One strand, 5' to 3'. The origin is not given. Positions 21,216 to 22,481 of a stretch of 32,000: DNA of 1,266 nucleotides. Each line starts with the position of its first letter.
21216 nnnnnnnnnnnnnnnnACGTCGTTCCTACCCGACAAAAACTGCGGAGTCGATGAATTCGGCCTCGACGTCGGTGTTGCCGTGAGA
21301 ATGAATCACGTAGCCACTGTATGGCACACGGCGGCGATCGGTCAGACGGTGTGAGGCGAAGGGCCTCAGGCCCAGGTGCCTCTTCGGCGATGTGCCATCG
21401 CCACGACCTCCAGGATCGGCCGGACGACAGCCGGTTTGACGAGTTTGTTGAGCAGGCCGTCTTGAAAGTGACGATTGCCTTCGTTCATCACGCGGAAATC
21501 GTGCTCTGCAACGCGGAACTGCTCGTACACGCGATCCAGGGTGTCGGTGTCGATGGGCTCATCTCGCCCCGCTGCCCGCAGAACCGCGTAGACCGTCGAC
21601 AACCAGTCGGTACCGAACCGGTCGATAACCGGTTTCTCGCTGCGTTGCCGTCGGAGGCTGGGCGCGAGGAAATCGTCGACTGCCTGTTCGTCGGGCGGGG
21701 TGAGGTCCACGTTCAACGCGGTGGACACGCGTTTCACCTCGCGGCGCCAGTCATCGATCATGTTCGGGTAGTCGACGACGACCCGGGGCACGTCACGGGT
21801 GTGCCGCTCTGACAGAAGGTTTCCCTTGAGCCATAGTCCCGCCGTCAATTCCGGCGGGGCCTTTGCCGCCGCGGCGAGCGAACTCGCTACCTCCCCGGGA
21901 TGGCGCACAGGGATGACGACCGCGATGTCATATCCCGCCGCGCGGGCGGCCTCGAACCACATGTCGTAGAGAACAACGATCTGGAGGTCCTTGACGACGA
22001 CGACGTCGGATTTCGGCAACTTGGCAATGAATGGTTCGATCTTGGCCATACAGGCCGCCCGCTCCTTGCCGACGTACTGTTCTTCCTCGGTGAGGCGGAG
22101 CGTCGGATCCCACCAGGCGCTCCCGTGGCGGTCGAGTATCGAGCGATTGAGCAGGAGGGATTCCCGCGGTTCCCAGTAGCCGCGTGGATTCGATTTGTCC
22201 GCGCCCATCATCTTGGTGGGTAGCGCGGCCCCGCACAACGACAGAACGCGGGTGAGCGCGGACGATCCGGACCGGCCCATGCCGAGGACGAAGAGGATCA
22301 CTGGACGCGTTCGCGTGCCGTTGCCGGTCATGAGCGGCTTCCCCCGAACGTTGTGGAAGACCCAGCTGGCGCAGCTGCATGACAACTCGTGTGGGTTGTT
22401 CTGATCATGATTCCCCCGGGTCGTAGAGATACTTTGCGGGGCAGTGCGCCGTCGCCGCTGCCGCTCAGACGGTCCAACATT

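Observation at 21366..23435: Divergent sulfotransferase / GAP-Sap-like membrane protein pair embedded in the GPL locus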

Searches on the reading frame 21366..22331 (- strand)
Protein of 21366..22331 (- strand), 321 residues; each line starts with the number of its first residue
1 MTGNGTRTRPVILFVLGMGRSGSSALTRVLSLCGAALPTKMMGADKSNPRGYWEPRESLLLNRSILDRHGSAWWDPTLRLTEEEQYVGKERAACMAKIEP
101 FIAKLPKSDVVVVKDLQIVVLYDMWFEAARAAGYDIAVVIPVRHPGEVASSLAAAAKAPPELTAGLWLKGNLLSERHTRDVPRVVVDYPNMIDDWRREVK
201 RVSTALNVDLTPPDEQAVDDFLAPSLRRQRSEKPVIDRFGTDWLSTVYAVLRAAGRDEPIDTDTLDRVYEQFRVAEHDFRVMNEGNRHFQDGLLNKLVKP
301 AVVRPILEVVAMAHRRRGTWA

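Call 6: search_protein_families(library=ncbifam, proteins=[window:21366-22331:-], max_evalue=0.01)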
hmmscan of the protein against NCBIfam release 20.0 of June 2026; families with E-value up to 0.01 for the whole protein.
window:21366-22331:- (321 aa): 0 families

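Call 7: search_protein_families(library=pfam, proteins=[window:21366-22331:-], max_evalue=0.01)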
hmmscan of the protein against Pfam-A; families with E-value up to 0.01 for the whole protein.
window:21366-22331:- (321 aa): 1 family
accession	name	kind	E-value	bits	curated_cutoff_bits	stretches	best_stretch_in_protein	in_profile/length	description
PF13469.12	Sulfotransfer_3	-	0.00025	21.8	27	1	13-211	2-215/216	Sulfotransferase family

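Call 8: search_solved_structures(query=window:21366-22331:-, max_evalue=10, show_alignments=2)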
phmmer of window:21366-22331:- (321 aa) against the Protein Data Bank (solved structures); distinct sequences matched with E-value up to 10: 0.

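Call 10: find_homologous_proteins(query=window:21366-22331:-, max_evalue=0.001)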
Query window:21366-22331:- (321 aa): 1248 proteins with E <= 0.001 among 8000 candidates; the best 120 are listed.
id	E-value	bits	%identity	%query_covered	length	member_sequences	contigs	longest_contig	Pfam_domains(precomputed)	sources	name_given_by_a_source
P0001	3.5e-213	725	100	100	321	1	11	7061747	-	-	-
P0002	4.0e-189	646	89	99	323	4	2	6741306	-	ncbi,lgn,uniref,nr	ncbi:sulfotransferase family protein [Mycolicibacterium goodii]|uniref:sulfotransferase family prote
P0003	2.2e-183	627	85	99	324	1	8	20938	PF13469.13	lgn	-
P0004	1.2e-172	592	84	95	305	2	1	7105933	-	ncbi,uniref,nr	ncbi:sulfotransferase family protein [Mycolicibacterium goodii]|uniref:Sulfotransferase family prote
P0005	5.8e-139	481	64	98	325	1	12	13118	-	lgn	-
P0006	1.2e-138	480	66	99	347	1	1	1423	-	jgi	jgi:hypothetical protein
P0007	1.3e-136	473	65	95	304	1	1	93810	-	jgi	jgi:hypothetical protein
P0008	6.2e-136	471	65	98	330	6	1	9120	PF13469.13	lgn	-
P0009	3.9e-135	469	64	99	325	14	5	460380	-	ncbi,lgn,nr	ncbi:sulfotransferase family protein [Mycolicibacterium brisbanense]|nr:sulfotransferase family prot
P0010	1.5e-134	467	63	99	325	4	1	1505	PF13469.13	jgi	jgi:hypothetical protein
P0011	9.9e-133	461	64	99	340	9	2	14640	PF13469.13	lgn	-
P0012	2.9e-132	459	64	97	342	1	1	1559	PF13469.13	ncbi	-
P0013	1.1e-131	457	63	97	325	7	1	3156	PF13469.13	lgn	-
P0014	2.6e-131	456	62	100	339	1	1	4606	PF13469.13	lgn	-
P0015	2.3e-130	453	63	98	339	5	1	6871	PF13469.13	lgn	-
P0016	3.9e-130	452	64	98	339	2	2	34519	PF13469.13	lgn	-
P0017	2.3e-128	446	62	99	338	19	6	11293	PF13469.13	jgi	jgi:hypothetical protein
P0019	4.9e-128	445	63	99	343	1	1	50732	PF13469.13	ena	-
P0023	5.7e-126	438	60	100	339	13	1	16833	PF13469.13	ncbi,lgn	-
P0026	6.3e-125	435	62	99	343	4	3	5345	PF13469.13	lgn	-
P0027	1.6e-124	434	62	100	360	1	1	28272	PF13469.13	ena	-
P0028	1.7e-124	434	61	99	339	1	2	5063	PF13469.13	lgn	-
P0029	2.8e-123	430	59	100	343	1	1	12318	PF13469.13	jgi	jgi:hypothetical protein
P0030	5.7e-123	429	61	97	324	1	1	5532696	PF13469.13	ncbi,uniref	ncbi:sulfotransferase family protein [Mycobacterium sp. M23085]|uniref:sulfotransferase family prote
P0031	6.6e-123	428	59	99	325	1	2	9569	PF13469.13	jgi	jgi:hypothetical protein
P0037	2.4e-118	413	59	99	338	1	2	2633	PF13469.13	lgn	-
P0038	2.5e-117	410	58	99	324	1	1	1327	PF13469.13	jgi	jgi:hypothetical protein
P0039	3.5e-117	410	57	100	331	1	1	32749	PF13469.13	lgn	-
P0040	3.7e-117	410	58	99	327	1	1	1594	PF13469.13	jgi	jgi:hypothetical protein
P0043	6.3e-117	409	58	98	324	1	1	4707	PF13469.13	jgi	jgi:hypothetical protein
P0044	1.0e-116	408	58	99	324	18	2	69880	PF13469.13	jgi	jgi:hypothetical protein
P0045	1.7e-116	407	60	99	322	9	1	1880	PF13469.13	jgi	jgi:hypothetical protein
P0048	2.3e-116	407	59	99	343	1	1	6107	PF13469.13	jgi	jgi:hypothetical protein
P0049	2.5e-116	407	59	98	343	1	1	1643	PF13469.13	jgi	jgi:hypothetical protein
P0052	8.7e-116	405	57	99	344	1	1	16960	PF13469.13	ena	-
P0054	1.1e-115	405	57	99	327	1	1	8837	PF13469.13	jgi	jgi:hypothetical protein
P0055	1.8e-115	404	58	99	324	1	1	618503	PF13469.13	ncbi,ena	-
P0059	6.7e-115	402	58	99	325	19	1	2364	PF13469.13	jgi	jgi:hypothetical protein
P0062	1.4e-114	401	57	98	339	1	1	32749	PF13469.13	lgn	-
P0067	3.7e-114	400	56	99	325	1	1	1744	PF13469.13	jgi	jgi:hypothetical protein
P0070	9.4e-114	398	58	98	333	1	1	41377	PF13469.13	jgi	jgi:hypothetical protein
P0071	1.3e-113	398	59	99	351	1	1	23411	PF13469.13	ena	-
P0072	1.7e-113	397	54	100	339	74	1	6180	PF13469.13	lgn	-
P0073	2.0e-113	397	58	99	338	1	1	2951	PF13469.13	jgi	jgi:hypothetical protein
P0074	2.3e-113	397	58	99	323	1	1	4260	PF13469.13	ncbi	-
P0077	3.4e-113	396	58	98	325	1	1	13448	PF13469.13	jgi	jgi:hypothetical protein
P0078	3.7e-113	396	56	99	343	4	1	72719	PF13469.13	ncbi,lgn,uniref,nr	ncbi:sulfotransferase family protein [Mycobacterium sp. 852014-52450_SCH5900713]|uniref:sulfotransfe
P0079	5.4e-113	396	57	99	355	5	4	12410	PF13469.13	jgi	jgi:hypothetical protein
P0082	1.1e-112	395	55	99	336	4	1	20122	PF13469.13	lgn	-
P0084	1.6e-112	394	58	99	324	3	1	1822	PF13469.13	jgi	jgi:hypothetical protein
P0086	3.6e-112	393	57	98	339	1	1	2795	PF13469.13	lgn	-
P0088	4.1e-112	393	58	99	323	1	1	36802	PF13469.13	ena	-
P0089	4.5e-112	393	54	98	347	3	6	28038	PF13469.13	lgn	-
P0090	4.7e-112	393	54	99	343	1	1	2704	PF13469.13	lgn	-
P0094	1.4e-111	391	56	99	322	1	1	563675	PF13469.13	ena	-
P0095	1.7e-111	391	58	99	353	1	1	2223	PF13469.13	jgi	jgi:hypothetical protein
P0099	3.6e-111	390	57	99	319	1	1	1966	PF13469.13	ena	-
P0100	3.7e-111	390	57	99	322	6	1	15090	PF13469.13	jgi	jgi:hypothetical protein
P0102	4.0e-111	390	55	98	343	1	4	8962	PF13469.13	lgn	-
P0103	4.3e-111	390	57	99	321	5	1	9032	PF13469.13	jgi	jgi:hypothetical protein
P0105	4.7e-111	389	57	99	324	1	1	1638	PF13469.13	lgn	-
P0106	4.8e-111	389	56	99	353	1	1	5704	PF13469.13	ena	-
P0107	4.9e-111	389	53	100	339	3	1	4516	PF13469.13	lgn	-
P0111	6.1e-111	389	56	99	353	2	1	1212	PF13469.13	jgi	jgi:hypothetical protein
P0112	7.7e-111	389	54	99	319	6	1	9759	PF13469.13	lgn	-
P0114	8.0e-111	389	59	99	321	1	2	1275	PF13469.13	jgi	jgi:hypothetical protein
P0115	8.6e-111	389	57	98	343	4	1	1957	PF13469.13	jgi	jgi:hypothetical protein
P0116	8.9e-111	389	58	97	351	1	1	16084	PF13469.13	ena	-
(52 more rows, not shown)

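Call 13: find_related_loci(query=window:21366-22331:-, collection=genome_contigs, flank=10000)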
Query window:21366-22331:- (321 aa) in genome_contigs; peptide patterns used: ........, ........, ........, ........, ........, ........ (x = any residue, [..] = any of these).
47 stretches matched a pattern, but none encodes a relative of the query by tblastn (E <= 1e-3).

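Call 15: find_related_loci(query=A1, collection=genome_contigs, flank=10000)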
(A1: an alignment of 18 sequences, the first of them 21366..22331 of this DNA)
Query A1 (321 aa) in genome_contigs; peptide patterns used: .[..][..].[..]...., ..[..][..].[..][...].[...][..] (x = any residue, [..] = any of these).
216 stretches matched a pattern; 176 encode a relative of the query (tblastn E <= 1e-3); the best 80 are kept; 80 distinct loci.
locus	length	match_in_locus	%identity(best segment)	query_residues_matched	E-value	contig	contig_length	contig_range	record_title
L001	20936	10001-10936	65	9-320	7e-141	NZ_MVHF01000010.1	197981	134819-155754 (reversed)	Mycobacterium aquaticum strain RW6 NODE_10_length_197981_cov_43.2683, whole genome shotgun sequence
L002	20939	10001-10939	65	9-321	1e-140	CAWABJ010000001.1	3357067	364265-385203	MAG: uncultured Actinomycetota bacterium isolate MFD04212.bin.1.3 genome assembly, contig: contig_1637, whole genome sho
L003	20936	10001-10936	65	9-320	1e-138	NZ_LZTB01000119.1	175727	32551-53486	Mycobacterium sp. 852013-50091_SCH5140682 contig_77, whole genome shotgun sequence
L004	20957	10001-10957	63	4-321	1e-137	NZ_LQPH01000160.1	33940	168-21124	Mycobacterium nebraskense strain DSM 44803 contig_72, whole genome shotgun sequence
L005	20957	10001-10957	63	4-321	3e-137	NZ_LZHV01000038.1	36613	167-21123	Mycobacterium sp. ACS4054 contig_43, whole genome shotgun sequence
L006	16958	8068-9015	62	6-321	4e-135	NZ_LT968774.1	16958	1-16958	Mycobacterium sp. 4858, whole genome shotgun sequence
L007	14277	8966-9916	62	5-321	3e-135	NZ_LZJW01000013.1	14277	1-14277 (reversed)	Mycobacterium scrofulaceum strain E3039 contig_11, whole genome shotgun sequence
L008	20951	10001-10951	64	4-320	3e-140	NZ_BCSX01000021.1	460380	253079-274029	Mycolicibacterium brisbanense strain JCM15654, whole genome shotgun sequence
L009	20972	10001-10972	61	2-321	9e-134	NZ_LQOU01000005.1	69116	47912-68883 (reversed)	Mycobacterium europaeum strain DSM 45397 contig_13, whole genome shotgun sequence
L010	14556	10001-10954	62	4-321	3e-133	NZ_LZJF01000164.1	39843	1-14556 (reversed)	Mycobacterium sp. E3251 contig_61, whole genome shotgun sequence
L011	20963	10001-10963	60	1-321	7e-133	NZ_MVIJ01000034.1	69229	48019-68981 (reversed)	Mycobacterium scrofulaceum strain DSM 43992 NODE_34_length_69229_cov_39.5904, whole genome shotgun sequence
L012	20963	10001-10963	60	1-321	2e-132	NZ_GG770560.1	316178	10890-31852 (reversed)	Mycobacterium parascrofulaceum ATCC BAA-614 SCAFFOLD8, whole genome shotgun sequence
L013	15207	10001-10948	61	6-321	7e-131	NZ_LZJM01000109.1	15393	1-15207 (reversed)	Mycobacterium sp. E342 contig_197, whole genome shotgun sequence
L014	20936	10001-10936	61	10-321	1e-127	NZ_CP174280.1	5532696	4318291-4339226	Mycobacterium sp. M23085 chromosome, complete genome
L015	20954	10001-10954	59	4-321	4e-124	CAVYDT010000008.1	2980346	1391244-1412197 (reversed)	MAG: uncultured Actinomycetota bacterium isolate MFD01138.bin.1.5 genome assembly, contig: contig_27991, whole genome sh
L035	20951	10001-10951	54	5-321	7e-117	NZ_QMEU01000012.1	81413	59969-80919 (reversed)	Mycobacterium colombiense strain GF76 contig_12_length_81413_depth_1.00x, whole genome shotgun sequence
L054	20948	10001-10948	54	4-321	1e-112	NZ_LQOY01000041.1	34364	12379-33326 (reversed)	Mycobacterium gordonae strain DSM 44160 contig_135, whole genome shotgun sequence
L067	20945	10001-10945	55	5-321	1e-111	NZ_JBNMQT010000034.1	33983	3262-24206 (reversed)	Mycobacterium heidelbergense strain EL_135 contig00034, whole genome shotgun sequence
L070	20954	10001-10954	55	2-321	3e-111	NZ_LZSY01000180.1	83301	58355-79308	Mycolicibacterium peregrinum strain 852002-10433_SCH5171157 contig_75, whole genome shotgun sequence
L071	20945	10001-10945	55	4-321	2e-111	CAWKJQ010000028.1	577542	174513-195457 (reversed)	MAG: uncultured Actinomycetota bacterium isolate MFD01213.bin.3.118 genome assembly, contig: contig_8659, whole genome s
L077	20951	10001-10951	55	3-321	2e-110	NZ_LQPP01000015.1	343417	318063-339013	Mycolicibacterium peregrinum strain DSM 43271 contig_22, whole genome shotgun sequence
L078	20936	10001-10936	54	8-321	1e-110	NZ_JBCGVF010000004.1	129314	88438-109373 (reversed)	Mycobacterium neumannii strain EM#85 Scaffold_4, whole genome shotgun sequence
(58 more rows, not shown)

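Call 27: search_solved_structures(query=A1, max_evalue=10, show_alignments=3)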
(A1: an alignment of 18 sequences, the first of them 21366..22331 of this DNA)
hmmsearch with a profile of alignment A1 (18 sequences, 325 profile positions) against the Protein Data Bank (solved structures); distinct sequences matched with E-value up to 10: 7.
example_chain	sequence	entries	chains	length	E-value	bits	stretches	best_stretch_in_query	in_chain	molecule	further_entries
1yl6_A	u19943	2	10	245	0.2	14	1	96-164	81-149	Dihydrodipicolinate reductase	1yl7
1c3v_A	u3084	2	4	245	0.2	14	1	96-164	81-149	DIHYDRODIPICOLINATE REDUCTASE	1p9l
5tjy_A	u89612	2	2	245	0.2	14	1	96-164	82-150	4-hydroxy-tetrahydrodipicolinate reductase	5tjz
1yl5_A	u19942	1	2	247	0.2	13.9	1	96-164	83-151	Dihydrodipicolinate reductase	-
5tek_A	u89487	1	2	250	0.2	13.9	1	96-164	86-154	4-hydroxy-tetrahydrodipicolinate reductase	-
5ugv_A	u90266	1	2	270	0.23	13.7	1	96-164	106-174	4-hydroxy-tetrahydrodipicolinate reductase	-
8xgz_A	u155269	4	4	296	1.8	10.8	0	185-225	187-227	S4 | Sulfotransferase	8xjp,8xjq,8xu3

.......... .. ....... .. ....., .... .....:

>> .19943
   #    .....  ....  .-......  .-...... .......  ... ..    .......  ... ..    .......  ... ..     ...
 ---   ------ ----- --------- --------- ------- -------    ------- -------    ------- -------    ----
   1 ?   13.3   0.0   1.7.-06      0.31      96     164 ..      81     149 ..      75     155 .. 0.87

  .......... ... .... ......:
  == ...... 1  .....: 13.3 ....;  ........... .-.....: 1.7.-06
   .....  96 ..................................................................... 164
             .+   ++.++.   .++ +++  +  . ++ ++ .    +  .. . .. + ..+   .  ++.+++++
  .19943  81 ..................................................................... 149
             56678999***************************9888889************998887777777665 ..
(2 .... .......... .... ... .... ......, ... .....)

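Call 29: search_protein_families(library=pfam, alignment_id=A1, max_evalue=0.01)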
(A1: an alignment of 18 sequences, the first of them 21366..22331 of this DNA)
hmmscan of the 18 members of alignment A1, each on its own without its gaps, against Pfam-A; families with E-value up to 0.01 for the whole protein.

A. member 1, window:21366-22331:- (321 aa): 1 family
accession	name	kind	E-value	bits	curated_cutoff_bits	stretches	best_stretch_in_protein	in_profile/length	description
PF13469.12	Sulfotransfer_3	-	0.00025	21.8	27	1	13-211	2-215/216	Sulfotransferase family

B. families by the number of members that match (of 18 scanned): 1 family
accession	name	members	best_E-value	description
PF13469.12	Sulfotransfer_3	15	1.6e-06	Sulfotransferase family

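Call 33: predict_structure(alignment_id=A1)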
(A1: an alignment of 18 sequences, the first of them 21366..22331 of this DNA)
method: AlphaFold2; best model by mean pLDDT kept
length: 321 residues; sequences in the alignment: 18
mean_pLDDT: 81.0   pTM: 0.83
mean pLDDT of the five models: 81.0, 79.2, 78.9, 77.4, 77.0
residues with pLDDT >= 90: 132; 70-90: 110; 50-70: 68; < 50: 11
segments of 3 or more residues with pLDDT < 50: 1-5, 316-321
pLDDT, mean of each block of 10 residues (from residue 1): 58 91 90 91 65 83 83 75 66 90 94 91 92 96 88 78 86 92 93 93 94 91 74 69 88 92 94 77 58 53 60 52 44
secondary structure, 60 per line:
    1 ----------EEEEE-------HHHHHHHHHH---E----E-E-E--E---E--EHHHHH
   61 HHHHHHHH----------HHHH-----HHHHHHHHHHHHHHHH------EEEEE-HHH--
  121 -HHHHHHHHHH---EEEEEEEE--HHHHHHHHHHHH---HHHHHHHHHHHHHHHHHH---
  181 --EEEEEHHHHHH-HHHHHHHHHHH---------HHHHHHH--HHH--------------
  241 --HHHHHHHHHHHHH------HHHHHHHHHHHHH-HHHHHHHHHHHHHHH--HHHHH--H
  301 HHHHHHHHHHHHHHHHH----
elements in order: E11-15 H23-32 H56-68 H79-82 H88-103 E110-114 H122-131 E135-142 H145-156 H160-177 E183-187 H188-193 H195-205 H215-221 H243-255 H262-274 H276-290 H293-297 H300-317

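Call 36: fold_search(model_id=the predicted structure, library=pdb)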
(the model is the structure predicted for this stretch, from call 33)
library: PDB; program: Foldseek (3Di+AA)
matches with E <= 10: 874; with E <= 0.001: 17
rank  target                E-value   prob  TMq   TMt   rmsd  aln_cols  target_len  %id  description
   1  4gox                  2.4e-06  1.00  0.39  0.44  12.4       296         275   20  Sulfotransferase Domain from the Synechococcus PCC 7002 Olefin Synthase (released 2012-10-17)
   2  4gbm                  2.6e-05  1.00  0.40  0.44  12.6       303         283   14  Sulfotransferase Domain from the Curacin Biosynthetic Pathway (released 2012-10-17)
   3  3ap3_A                3.0e-05  1.00  0.41  0.46  12.3       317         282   14  Crystal structure of human tyrosylprotein sulfotransferase-2 complexed with PAP (released 2011-10-26)
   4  3ap1_B                5.1e-05  1.00  0.43  0.46  11.3       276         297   17  Crystal structure of human tyrosylprotein sulfotransferase-2 complexed with PAP and C4 peptide (released 2011-10-26)
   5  3ap3_C                8.2e-05  1.00  0.40  0.44   6.7       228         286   19  Crystal structure of human tyrosylprotein sulfotransferase-2 complexed with PAP (released 2011-10-26)
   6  8w5z_A                1.2e-04  1.00  0.43  0.42  14.2       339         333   13  Crystal structure of tick tyrosylprotein sulfotransferase reveals the activation mechanism of tick anticoagulant prote (released 2024-04-10)
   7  3ap1_A                1.3e-04  1.00  0.43  0.46  11.3       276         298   16  Crystal structure of human tyrosylprotein sulfotransferase-2 complexed with PAP and C4 peptide (released 2011-10-26)
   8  3ap2_B                1.5e-04  1.00  0.43  0.46   6.1       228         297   18  Crystal structure of human tyrosylprotein sulfotransferase-2 complexed with PAP,C4 peptide, and phosphate ion (released 2011-10-26)
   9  3ap3_B                1.5e-04  1.00  0.41  0.46  11.8       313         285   17  Crystal structure of human tyrosylprotein sulfotransferase-2 complexed with PAP (released 2011-10-26)
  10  9wwe                  2.0e-04  1.00  0.43  0.45  11.8       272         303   17  Crystal structure of human tyrosylprotein sulfotransferase 2 (TPST2) in cation-bound state (released 2025-12-31)
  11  2zq5                  2.1e-04  1.00  0.41  0.37   9.9       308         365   16  Crystal structure of sulfotransferase STF1 from Mycobacterium tuberculosis H37Rv (type1 form) (released 2009-09-29)
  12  5wrj_A                3.4e-04  1.00  0.40  0.46  11.6       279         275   13  Crystal structure of human tyrosylprotein sulfotransferase-1 complexed with PAP and gastrin peptide (released 2017-09-06)
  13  3ap2_A                3.6e-04  1.00  0.44  0.46   6.0       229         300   18  Crystal structure of human tyrosylprotein sulfotransferase-2 complexed with PAP,C4 peptide, and phosphate ion (released 2011-10-26)
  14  5wrj_C                3.6e-04  1.00  0.41  0.47  11.2       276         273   14  Crystal structure of human tyrosylprotein sulfotransferase-1 complexed with PAP and gastrin peptide (released 2017-09-06)
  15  8xjp                  4.7e-04  1.00  0.36  0.39  10.4       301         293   16  Crystal structure of a sulfotransferase S4 in complex with PAP and 2-Phe-br (released 2024-12-25)
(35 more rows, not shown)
